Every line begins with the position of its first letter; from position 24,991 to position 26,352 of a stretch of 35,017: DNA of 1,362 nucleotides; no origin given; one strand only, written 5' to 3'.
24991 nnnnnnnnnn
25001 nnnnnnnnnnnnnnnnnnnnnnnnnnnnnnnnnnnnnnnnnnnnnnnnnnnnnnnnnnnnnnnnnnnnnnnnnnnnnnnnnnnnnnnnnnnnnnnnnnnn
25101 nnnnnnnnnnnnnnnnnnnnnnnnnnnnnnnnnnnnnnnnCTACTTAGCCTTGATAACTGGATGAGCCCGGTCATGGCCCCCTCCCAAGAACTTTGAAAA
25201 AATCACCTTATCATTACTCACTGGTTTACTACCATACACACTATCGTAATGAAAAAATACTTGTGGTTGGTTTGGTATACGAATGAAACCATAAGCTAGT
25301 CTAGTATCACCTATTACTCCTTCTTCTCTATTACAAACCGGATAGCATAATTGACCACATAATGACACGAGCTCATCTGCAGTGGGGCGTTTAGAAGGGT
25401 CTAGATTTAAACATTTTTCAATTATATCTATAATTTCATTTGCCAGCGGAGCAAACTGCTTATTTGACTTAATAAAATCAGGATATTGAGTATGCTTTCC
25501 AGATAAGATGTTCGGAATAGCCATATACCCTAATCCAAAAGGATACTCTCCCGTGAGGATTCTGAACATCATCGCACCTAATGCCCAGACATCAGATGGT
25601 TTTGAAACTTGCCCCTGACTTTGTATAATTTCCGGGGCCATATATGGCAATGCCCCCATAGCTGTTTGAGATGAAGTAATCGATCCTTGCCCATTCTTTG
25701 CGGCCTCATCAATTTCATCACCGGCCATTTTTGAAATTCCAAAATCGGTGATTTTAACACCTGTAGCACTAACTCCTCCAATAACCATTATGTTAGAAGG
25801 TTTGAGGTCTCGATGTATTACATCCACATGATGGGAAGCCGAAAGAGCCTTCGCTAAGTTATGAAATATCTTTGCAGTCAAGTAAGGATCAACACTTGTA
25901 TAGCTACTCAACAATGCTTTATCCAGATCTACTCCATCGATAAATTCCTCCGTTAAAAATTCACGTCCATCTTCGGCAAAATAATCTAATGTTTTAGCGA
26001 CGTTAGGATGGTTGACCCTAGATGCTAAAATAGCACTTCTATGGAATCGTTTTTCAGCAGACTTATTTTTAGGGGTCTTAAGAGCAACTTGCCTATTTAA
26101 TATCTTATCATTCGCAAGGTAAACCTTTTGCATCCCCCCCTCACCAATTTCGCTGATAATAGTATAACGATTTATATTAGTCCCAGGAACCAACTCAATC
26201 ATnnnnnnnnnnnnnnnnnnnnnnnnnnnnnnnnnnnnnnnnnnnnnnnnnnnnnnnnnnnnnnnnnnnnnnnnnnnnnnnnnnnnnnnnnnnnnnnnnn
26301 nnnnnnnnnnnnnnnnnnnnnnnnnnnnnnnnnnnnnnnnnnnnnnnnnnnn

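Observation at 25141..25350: Second kinase carries a C-terminal segment resembling a cold-shock / OB-fold nucleic-acid-binding motif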

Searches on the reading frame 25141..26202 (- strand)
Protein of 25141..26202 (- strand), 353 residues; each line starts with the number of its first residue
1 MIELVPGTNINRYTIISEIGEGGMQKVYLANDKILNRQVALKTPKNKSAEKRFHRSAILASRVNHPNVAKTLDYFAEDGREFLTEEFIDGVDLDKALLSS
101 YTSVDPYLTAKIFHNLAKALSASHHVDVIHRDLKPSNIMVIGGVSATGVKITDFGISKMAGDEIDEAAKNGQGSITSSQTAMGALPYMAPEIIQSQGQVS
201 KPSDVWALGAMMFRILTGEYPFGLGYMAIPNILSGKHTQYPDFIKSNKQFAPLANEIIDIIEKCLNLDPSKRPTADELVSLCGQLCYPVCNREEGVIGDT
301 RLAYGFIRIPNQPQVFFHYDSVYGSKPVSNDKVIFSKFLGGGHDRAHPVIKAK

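Call 3: search_protein_families(library=pfam, proteins=[window:25141-26202:-], max_evalue=10)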
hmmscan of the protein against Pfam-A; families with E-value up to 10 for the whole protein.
window:25141-26202:- (353 aa): 7 families
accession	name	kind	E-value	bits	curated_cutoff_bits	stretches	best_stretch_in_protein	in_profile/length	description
PF00069.31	Pkinase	-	9.2e-47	160.1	31.7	1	13-279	1-258/263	Protein kinase domain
PF07714.23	PK_Tyr_Ser-Thr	-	1.4e-30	106.9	23.1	1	15-280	3-256/258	Protein tyrosine and serine/threonine kinase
PF03109.22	ABC1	-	0.00055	19.6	22.9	1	79-162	141-219/244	ABC1 atypical kinase-like domain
PF14531.12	Kinase-like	-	0.013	15.2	25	1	115-224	156-253/289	Kinase-like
PF06293.20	Kdo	-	0.041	13.8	21.3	1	83-140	95-151/207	Lipopolysaccharide kinase (Kdo/WaaP) family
PF01636.29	APH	-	0.13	12.4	23.2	1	112-141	154-183/239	Phosphotransferase enzyme family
PF14444.12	S1-like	-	0.14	12.6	25.2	1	301-335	12-42/58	S1-like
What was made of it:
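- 25366..26166 (-): Protein kinase domain of PfkA (residues 13-279). Pfam PF00069 match over residues 13-279 (call 3).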

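Call 4: search_protein_families(library=padloc, proteins=[window:25141-26202:-], max_evalue=0.01)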
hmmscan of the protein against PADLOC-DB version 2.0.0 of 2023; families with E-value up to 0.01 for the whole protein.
window:25141-26202:- (353 aa): 34 families (the best 25 are shown)
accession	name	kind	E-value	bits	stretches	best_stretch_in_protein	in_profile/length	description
PDLC04138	mad6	-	2.2e-59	200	1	8-293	48-321/659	mads_6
PDLC04053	PD-T4-6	-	1.3e-54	183.8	1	7-279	5-265/311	-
PDLC04042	PD-T4-6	-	2.8e-54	182.7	1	9-279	7-266/292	-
PDLC04047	PD-T4-6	-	1.6e-53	179.9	1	10-272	9-258/327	-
PDLC04054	PD-T4-6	-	4.4e-50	169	1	6-280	5-268/347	-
PDLC04060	PD-T4-6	-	1.6e-49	167.2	1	10-279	7-263/486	-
PDLC04057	PD-T4-6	-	2e-47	160.2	1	10-278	6-263/443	-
PDLC04043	PD-T4-6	-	8.7e-44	148.3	1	8-279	12-271/452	-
PDLC04061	PD-T4-6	-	4.6e-43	146.5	1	11-281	16-279/510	-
PDLC04039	PD-T4-6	-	1.6e-42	144.1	1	7-272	10-261/458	-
PDLC04041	PD-T4-6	-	5.9e-42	142.4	1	4-272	21-279/443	-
PDLC04048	PD-T4-6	-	1.6e-40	137.6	1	11-263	10-253/354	-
PDLC01088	C3a189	-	7.5e-39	131.9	1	19-279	5-255/840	kinase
PDLC04044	PD-T4-6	-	1.7e-32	111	1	11-274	32-280/372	-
PDLC03920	MkoA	-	2.1e-32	110.4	1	9-279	6-271/1112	-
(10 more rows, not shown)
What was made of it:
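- Closest known: Single-gene kinase defences: Stk2. Same: PADLOC kinase models match residues about 8-293 (mad6 2.2e-59, PD-T4-6 1.3e-54; call 4).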

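Call 8: find_homologous_proteins(query=window:25141-26202:-, max_evalue=1e-10)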
Query window:25141-26202:- (353 aa): 4524 proteins with E <= 1e-10 among 8000 candidates; the best 120 are listed.
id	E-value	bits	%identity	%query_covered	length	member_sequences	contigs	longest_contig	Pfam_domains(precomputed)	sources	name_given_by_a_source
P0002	2.6e-234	795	100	100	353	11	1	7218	PF07714.24,PF00069.32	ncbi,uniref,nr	ncbi:serine/threonine-protein kinase [Escherichia coli]|uniref:serine/threonine-protein kinase n=1 T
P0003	2.8e-207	706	88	100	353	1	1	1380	PF07714.24,PF00069.32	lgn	-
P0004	1.3e-205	700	86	100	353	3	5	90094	PF07714.24,PF00069.32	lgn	-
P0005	3.5e-205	699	87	100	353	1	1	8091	PF07714.24,PF00069.32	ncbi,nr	ncbi:Serine/threonine-protein kinase PrkC [Rahnella aquatilis]|nr:Serine/threonine-protein kinase Pr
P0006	1.6e-204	697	85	100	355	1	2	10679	PF07714.24,PF00069.32,PF03109.23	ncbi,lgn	-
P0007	3.8e-202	689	85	100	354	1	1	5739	PF07714.24,PF00069.32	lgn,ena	-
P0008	1.4e-200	684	85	100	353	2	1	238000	PF07714.24,PF00069.32,PF03109.23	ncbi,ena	ncbi:serine/threonine-protein kinase [Salmonella enterica subsp. enterica serovar Glostrup]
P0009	1.9e-200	683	85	100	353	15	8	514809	PF07714.24,PF00069.32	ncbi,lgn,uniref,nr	ncbi:serine/threonine-protein kinase [Klebsiella variicola]|uniref:serine/threonine-protein kinase n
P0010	2.1e-197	673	83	100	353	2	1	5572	PF07714.24,PF00069.32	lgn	-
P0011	5.6e-192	656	81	100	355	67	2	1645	PF07714.24,PF00069.32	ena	-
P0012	9.3e-182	622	78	100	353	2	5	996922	PF07714.24,PF00069.32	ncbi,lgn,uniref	ncbi:serine/threonine-protein kinase [Providencia stuartii]|uniref:serine/threonine-protein kinase n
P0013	2.0e-154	532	70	97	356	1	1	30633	PF07714.24,PF00069.32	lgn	-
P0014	1.2e-151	523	69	97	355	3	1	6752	PF07714.24,PF00069.32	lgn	-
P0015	5.9e-151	521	68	97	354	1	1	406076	PF07714.24,PF00069.32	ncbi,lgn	ncbi:TPA: protein kinase domain-containing protein [Serratia fonticola]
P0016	1.7e-147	509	66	97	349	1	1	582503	PF07714.24,PF00069.32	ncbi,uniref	ncbi:protein kinase domain-containing protein [Rahnella aceris]|uniref:protein kinase domain-contain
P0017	1.0e-146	507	66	97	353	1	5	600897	PF14444.13,PF07714.24,PF00069.32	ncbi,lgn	ncbi:TPA: protein kinase [Serratia marcescens]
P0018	2.3e-145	502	64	97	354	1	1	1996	PF07714.24,PF00069.32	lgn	-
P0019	7.1e-143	494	64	97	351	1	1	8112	PF07714.24,PF00069.32,PF03109.23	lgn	-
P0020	4.9e-142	491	64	97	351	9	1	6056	PF07714.24,PF00069.32,PF03109.23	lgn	-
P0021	5.2e-129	449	59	96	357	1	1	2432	PF07714.24,PF00069.32,PF03109.23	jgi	jgi:serine/threonine protein kinase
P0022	1.1e-126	441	58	97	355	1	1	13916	PF07714.24,PF00069.32,PF03109.23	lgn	-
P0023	2.2e-126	440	58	97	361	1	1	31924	PF07714.24,PF00069.32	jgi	jgi:eukaryotic-like serine/threonine-protein kinase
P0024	5.2e-126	439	59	96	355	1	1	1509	PF07714.24,PF00069.32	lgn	-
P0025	8.8e-126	438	59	96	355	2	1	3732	PF14444.13,PF07714.24,PF00069.32,PF03109.23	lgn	-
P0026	1.0e-125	438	59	96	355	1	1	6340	PF07714.24,PF00069.32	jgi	-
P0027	2.3e-125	437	58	97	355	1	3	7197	PF07714.24,PF00069.32,PF03109.23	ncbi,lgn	-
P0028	2.3e-125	437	58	96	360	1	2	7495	PF07714.24,PF00069.32,PF03109.23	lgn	-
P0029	2.7e-125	436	58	97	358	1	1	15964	PF07714.24,PF00069.32,PF03109.23,PF01636.30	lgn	-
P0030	3.0e-125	436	57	97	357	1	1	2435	PF07714.24,PF00069.32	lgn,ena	-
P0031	3.1e-125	436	57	97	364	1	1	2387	PF07714.24,PF00069.32,PF03109.23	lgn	-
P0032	6.8e-125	435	56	97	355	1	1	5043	PF07714.24,PF00069.32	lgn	-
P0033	7.3e-125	435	57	99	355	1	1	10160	PF14444.13,PF07714.24,PF00069.32,PF03109.23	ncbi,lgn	-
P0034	7.8e-125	435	56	97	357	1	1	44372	PF07714.24,PF00069.32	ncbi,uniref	ncbi:serine/threonine-protein kinase [Ferrimonas pelagia]|uniref:Serine/threonine-protein kinase n=1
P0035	8.9e-125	435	57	97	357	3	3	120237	PF07714.24,PF00069.32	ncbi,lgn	ncbi:TPA: serine/threonine-protein kinase [Vibrio parahaemolyticus]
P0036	1.1e-124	434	60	96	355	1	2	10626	PF07714.24,PF00069.32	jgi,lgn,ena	jgi:serine/threonine-protein kinase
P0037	1.5e-124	434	56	97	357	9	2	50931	PF07714.24,PF00069.32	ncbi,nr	ncbi:serine/threonine protein kinase [Vibrio parahaemolyticus]|nr:serine/threonine protein kinase [V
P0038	2.4e-124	433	58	99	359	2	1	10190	PF07714.24,PF00069.32,PF00313.29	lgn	-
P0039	3.0e-124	433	59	96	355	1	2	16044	PF14444.13,PF07714.24,PF00069.32,PF03109.23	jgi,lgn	jgi:serine/threonine protein kinase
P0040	4.1e-124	433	57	97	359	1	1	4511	PF07714.24,PF00069.32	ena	-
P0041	4.9e-124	432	57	97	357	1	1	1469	PF07714.24,PF00069.32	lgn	-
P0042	6.2e-124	432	56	96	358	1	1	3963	PF07714.24,PF00069.32,PF01636.30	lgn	-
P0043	6.5e-124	432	58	97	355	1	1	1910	PF07714.24,PF00069.32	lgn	-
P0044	9.3e-124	431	58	97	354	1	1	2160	PF07714.24,PF00069.32,PF03109.23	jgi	jgi:eukaryotic-like serine/threonine-protein kinase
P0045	9.7e-124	431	57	99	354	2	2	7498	PF07714.24,PF00069.32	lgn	-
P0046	9.8e-124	431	59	97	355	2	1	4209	PF07714.24,PF00069.32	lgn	-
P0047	1.0e-123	431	56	97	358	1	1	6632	PF07714.24,PF00069.32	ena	-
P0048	1.2e-123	431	57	97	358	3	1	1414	PF14444.13,PF07714.24,PF00069.32,PF03109.23,PF01636.30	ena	-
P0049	1.3e-123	431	56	99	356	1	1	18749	PF07714.24,PF00069.32,PF03109.23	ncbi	-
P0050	1.6e-123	431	58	97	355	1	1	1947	PF14444.13,PF07714.24,PF00069.32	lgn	-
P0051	2.1e-123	430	57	99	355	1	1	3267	PF14444.13,PF07714.24,PF00069.32,PF03109.23,PF01636.30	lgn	-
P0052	2.7e-123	430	57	96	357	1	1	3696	PF07714.24,PF00069.32,PF00313.29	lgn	-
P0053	2.8e-123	430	56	97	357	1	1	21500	PF07714.24,PF00069.32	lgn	-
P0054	5.9e-123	429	56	97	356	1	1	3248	PF07714.24,PF00069.32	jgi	-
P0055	7.8e-123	428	56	97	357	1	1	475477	PF07714.24,PF00069.32,PF03109.23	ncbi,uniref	ncbi:protein kinase domain-containing protein [Rheinheimera sp. NSM]|uniref:protein kinase domain-co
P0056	9.9e-123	428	56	97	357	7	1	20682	PF07714.24,PF00069.32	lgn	-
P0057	1.1e-122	428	58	96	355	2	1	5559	PF14444.13,PF07714.24,PF00069.32,PF03109.23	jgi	jgi:serine/threonine-protein kinase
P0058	1.3e-122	428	55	98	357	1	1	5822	PF07714.24,PF00069.32,PF03109.23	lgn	-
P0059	1.5e-122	427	57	96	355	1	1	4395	PF07714.24,PF00069.32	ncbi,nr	ncbi:MAG: protein kinase [Gemmatimonadetes bacterium]|nr:protein kinase [Gemmatimonadota bacterium]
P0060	1.5e-122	427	55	97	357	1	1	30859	PF07714.24,PF00069.32,PF03109.23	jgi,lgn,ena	-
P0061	2.9e-122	426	56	96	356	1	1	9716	PF07714.24,PF00069.32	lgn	-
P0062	3.0e-122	426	57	97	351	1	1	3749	PF14444.13,PF07714.24,PF00069.32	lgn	-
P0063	3.2e-122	426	56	96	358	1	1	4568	PF07714.24,PF00069.32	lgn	-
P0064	3.2e-122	426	58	97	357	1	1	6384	PF07714.24,PF00069.32,PF03109.23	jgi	jgi:serine/threonine-protein kinase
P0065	3.7e-122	426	57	98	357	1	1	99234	PF14444.13,PF07714.24,PF00069.32,PF03109.23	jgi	-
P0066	4.1e-122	426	56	99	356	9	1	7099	PF07714.24,PF00069.32,PF00313.29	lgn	-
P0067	4.3e-122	426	56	96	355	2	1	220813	PF07714.24,PF00069.32,PF00313.29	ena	-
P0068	4.5e-122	426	55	97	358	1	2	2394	PF07714.24,PF00069.32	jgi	-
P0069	5.2e-122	426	56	97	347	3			PF07714.24,PF00069.32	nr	nr:serine/threonine-protein kinase [Pseudomonas sp. 43(2021)]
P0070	6.2e-122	425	56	96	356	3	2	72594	PF07714.24,PF00069.32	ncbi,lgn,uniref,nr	ncbi:serine/threonine protein kinase [Pseudomonas carnis]|uniref:serine/threonine-protein kinase n=1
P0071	6.7e-122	425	56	98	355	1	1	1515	PF14444.13,PF07714.24,PF00069.32,PF03109.23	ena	-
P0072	7.3e-122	425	58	96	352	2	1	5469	PF07714.24,PF00069.32,PF03109.23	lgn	-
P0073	8.0e-122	425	55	97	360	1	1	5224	PF07714.24,PF00069.32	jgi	-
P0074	9.2e-122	425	57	97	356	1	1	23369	PF07714.24,PF00069.32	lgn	-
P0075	9.7e-122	425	56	97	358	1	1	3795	PF07714.24,PF00069.32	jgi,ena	jgi:serine/threonine-protein kinase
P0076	1.1e-121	425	57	97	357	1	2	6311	PF07714.24,PF00069.32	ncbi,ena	-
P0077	1.2e-121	424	58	96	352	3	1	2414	PF07714.24,PF00069.32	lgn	-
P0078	1.2e-121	424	54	99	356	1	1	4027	PF07714.24,PF00069.32,PF03109.23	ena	-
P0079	1.3e-121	424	57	97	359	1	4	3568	PF07714.24,PF00069.32,PF03109.23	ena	-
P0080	2.0e-121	424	56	96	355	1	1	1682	PF07714.24,PF00069.32,PF03109.23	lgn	-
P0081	2.0e-121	424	57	96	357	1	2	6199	PF07714.24,PF00069.32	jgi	jgi:eukaryotic-like serine/threonine-protein kinase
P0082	2.3e-121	423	56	97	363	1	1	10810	PF07714.24,PF00069.32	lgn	-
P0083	2.4e-121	423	56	97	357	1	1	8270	PF07714.24,PF00069.32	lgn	-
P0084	2.5e-121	423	55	97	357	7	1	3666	PF07714.24,PF00069.32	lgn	-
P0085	2.7e-121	423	56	99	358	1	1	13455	PF14444.13,PF07714.24,PF00069.32,PF03109.23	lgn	-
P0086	2.8e-121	423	57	96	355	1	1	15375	PF07714.24,PF00069.32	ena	-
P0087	2.9e-121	423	56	97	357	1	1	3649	PF07714.24,PF00069.32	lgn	-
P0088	3.0e-121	423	55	99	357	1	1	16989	PF14444.13,PF07714.24,PF00069.32,PF03109.23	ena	-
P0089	3.3e-121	423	60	93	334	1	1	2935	PF07714.24,PF00069.32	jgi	jgi:serine/threonine-protein kinase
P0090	3.4e-121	423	56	96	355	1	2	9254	PF07714.24,PF00069.32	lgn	-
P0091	3.5e-121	423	55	97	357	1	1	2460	PF07714.24,PF00069.32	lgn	-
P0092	3.5e-121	423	56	97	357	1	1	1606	PF07714.24,PF00069.32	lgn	-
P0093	3.5e-121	423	56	96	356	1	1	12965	PF07714.24,PF00069.32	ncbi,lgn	-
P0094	3.6e-121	423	56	96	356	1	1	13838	PF07714.24,PF00069.32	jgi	jgi:serine/threonine-protein kinase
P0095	3.7e-121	423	56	98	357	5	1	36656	PF07714.24,PF00069.32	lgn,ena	-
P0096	6.5e-121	422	57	99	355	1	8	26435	PF07714.24,PF00069.32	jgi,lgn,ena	-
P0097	7.9e-121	422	55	99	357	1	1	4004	PF07714.24,PF00069.32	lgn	-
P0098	9.0e-121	422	56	97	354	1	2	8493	PF07714.24,PF00069.32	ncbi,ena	-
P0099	9.2e-121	421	56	96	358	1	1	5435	PF14444.13,PF07714.24,PF00069.32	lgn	-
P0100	1.2e-120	421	56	96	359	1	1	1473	PF07714.24,PF00069.32,PF03109.23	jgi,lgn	jgi:serine/threonine-protein kinase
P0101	1.3e-120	421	57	97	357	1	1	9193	PF07714.24,PF00069.32,PF03109.23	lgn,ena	-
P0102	1.3e-120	421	55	98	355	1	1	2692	PF14444.13,PF07714.24,PF00069.32,PF03109.23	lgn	-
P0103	1.3e-120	421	55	97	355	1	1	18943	PF14444.13,PF07714.24,PF00069.32,PF03109.23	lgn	-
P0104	1.4e-120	421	54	97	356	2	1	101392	PF07714.24,PF00069.32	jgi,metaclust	metaclust:\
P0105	1.4e-120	421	54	97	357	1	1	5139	PF07714.24,PF00069.32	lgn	-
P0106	1.5e-120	421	56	97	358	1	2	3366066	PF07714.24,PF00069.32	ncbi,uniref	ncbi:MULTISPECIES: serine/threonine-protein kinase [unclassified Pseudoalteromonas]|uniref:serine/th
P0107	1.7e-120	421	57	96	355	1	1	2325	PF07714.24,PF00069.32,PF03109.23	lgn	-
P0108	2.0e-120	420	56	96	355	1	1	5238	PF14444.13,PF07714.24,PF00069.32,PF03109.23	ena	-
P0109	2.1e-120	420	55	99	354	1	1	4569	PF07714.24,PF00069.32,PF03109.23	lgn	-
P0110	2.4e-120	420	56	96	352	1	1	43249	PF07714.24,PF00069.32,PF03109.23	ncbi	ncbi:MAG: serine/threonine-protein kinase [Halopseudomonas sp.]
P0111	2.5e-120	420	55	99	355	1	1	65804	PF07714.24,PF00069.32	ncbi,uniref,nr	ncbi:serine/threonine-protein kinase [Reyranella soli]|uniref:Protein kinase n=1 Tax=Reyranella soli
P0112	2.6e-120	420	55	96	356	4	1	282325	PF07714.24,PF00069.32,PF03109.23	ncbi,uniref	ncbi:MAG: protein kinase domain-containing protein [Pseudoalteromonas sp.]|uniref:serine/threonine-p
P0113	2.6e-120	420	56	97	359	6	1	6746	PF07714.24,PF00069.32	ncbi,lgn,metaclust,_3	metaclust:\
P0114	3.1e-120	420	54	96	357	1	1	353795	PF07714.24,PF00069.32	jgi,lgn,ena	-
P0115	3.1e-120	420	56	96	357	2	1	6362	PF07714.24,PF00069.32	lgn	-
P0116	3.2e-120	420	57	97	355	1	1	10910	PF14444.13,PF07714.24,PF00069.32,PF03109.23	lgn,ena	-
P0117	3.4e-120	420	55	97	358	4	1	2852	PF07714.24,PF00069.32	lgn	-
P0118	3.8e-120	419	56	96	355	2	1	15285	PF07714.24,PF00069.32,PF00313.29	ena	-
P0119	3.9e-120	419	55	96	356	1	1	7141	PF07714.24,PF00069.32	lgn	-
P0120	4.4e-120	419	56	96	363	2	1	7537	PF07714.24,PF00069.32,PF00313.29,PF03109.23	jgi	jgi:serine/threonine-protein kinase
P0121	4.5e-120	419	56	97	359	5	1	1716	PF07714.24,PF00069.32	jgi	-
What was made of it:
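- Tried and rejected: The full-length search was needed to collect the family (call 8).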

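Call 19: predict_structure(protein=window:25141-26202:-)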
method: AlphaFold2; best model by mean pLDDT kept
length: 353 residues; sequences in the alignment: 1
mean_pLDDT: 33.9   pTM: 0.25
mean pLDDT of the five models: 33.9, 29.5, 28.8, 27.7, 27.6
residues with pLDDT >= 90: 0; 70-90: 0; 50-70: 15; < 50: 338
segments of 3 or more residues with pLDDT < 50: 1-254, 273-280, 283-353
pLDDT, mean of each block of 10 residues (from residue 1): 38 41 40 32 30 26 31 35 33 32 33 37 26 23 22 29 36 30 31 30 29 29 34 34 39 51 52 46 46 33 35 35 31 32 28 25
secondary structure, 60 per line:
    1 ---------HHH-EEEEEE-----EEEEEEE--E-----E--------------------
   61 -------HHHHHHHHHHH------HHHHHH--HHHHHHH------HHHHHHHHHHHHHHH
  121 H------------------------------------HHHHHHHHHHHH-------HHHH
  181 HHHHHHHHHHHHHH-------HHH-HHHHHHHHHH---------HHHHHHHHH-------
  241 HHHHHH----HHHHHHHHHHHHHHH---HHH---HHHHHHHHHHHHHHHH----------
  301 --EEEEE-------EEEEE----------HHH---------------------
elements in order: E14-19 E25-31 H68-78 H85-90 H93-99 H106-121 H158-169 H177-194 H206-215 H225-233 H241-246 H251-265 H275-290 E303-307 E315-319
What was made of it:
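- The single-sequence AF2 model was uninformative (pLDDT 33.9; call 19).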

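Call 48: list_cluster_members(proteins=[window:25141-26202:-, P0122, window:27253-28449:-])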
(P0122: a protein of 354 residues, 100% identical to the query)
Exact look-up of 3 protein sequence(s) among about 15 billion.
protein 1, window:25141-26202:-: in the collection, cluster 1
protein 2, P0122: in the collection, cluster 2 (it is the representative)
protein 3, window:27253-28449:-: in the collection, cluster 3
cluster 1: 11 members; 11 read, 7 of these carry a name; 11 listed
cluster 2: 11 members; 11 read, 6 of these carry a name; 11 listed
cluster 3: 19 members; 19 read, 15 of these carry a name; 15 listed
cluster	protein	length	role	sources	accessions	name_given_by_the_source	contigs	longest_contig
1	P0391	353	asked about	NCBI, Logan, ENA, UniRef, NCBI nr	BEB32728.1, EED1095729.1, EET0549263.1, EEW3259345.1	serine/threonine protein kinase [Escherichia coli] | serine/threonine-protein kinase n=2 Tax=Escherichia coli TaxID=562 RepID=UPI0004517C32 | serine/threonine-protein kinase [Escherichia coli]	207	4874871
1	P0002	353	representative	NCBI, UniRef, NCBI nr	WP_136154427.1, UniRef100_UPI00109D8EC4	serine/threonine-protein kinase [Escherichia coli] | serine/threonine-protein kinase n=1 Tax=Escherichia coli TaxID=562 RepID=UPI00109D8EC4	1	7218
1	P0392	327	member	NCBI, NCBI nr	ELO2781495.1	serine/threonine protein kinase, partial [Escherichia coli] | serine/threonine protein kinase [Escherichia coli]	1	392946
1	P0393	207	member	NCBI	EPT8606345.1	serine/threonine-protein kinase [Escherichia coli]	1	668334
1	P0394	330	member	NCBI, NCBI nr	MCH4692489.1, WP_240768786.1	serine/threonine-protein kinase [Escherichia coli]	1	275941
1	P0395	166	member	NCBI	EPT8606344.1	protein kinase domain-containing protein [Escherichia coli]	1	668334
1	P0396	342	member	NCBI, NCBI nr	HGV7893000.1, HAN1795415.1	TPA: serine/threonine-protein kinase, partial [Escherichia coli] | serine/threonine protein kinase [Escherichia coli]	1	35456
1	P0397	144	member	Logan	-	-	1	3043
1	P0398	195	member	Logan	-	-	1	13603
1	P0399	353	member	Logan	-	-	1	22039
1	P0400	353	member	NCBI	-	-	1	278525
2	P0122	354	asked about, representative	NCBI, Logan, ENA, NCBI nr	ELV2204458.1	serine/threonine protein kinase [Escherichia coli]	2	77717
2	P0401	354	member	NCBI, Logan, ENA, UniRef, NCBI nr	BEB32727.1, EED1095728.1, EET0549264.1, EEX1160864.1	serine/threonine protein kinase [Escherichia coli] | serine/threonine-protein kinase n=1 Tax=Escherichia coli TaxID=562 RepID=UPI00067CAE56 | serine/threonine-protein kinase [Escherichia coli]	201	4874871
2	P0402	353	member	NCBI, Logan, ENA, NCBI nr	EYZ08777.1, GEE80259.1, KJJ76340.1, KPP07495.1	serine/threonine kinase [Escherichia coli O145:H28] | hypothetical protein BX67_03040 [Escherichia coli O145:NM str. 2010C-4557C2]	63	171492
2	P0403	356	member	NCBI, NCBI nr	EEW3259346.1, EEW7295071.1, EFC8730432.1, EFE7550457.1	serine/threonine protein kinase [Escherichia coli]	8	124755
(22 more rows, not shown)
